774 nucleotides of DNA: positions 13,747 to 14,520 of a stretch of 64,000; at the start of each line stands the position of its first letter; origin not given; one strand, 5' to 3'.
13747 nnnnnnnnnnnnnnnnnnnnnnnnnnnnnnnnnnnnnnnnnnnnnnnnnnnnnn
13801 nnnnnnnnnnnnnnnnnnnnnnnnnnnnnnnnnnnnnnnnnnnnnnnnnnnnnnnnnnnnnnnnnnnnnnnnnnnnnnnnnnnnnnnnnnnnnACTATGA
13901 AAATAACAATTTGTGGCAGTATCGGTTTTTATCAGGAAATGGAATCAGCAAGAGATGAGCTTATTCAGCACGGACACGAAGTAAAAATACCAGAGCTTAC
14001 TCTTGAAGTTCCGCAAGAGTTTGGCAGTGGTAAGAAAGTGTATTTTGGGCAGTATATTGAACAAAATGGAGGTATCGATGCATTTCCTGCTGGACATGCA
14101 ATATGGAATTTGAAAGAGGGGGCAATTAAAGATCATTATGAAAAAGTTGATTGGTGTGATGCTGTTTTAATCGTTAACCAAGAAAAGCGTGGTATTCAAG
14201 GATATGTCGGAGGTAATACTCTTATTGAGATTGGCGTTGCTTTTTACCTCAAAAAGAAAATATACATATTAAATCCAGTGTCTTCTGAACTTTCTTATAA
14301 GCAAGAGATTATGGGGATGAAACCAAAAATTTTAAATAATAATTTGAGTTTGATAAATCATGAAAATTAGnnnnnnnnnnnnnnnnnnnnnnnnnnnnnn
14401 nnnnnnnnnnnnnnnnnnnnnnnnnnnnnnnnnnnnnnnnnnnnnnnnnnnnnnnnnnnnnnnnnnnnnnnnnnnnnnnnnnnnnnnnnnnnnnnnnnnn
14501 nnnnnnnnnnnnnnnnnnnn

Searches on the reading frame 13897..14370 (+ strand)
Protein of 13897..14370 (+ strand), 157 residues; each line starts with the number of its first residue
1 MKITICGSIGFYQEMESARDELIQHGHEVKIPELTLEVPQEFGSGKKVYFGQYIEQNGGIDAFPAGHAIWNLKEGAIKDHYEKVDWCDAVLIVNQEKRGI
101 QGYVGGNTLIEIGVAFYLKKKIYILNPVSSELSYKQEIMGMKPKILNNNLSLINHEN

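Call 60: search_protein_families(library=pfam, proteins=[window:13897-14370:+], max_evalue=0.001)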
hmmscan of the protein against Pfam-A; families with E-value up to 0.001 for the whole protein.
window:13897-14370:+ (157 aa): 0 families

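Call 106: search_protein_families(library=pfam, proteins=[window:13897-14370:+], max_evalue=0.01)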
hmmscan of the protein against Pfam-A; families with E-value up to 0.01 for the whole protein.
window:13897-14370:+ (157 aa): 1 family
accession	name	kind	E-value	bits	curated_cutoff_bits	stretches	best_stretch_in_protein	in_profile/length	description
PF05014.21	Nuc_deoxyrib_tr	-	0.0081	16.7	28.8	0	78-134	54-105/117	Nucleoside 2-deoxyribosyltransferase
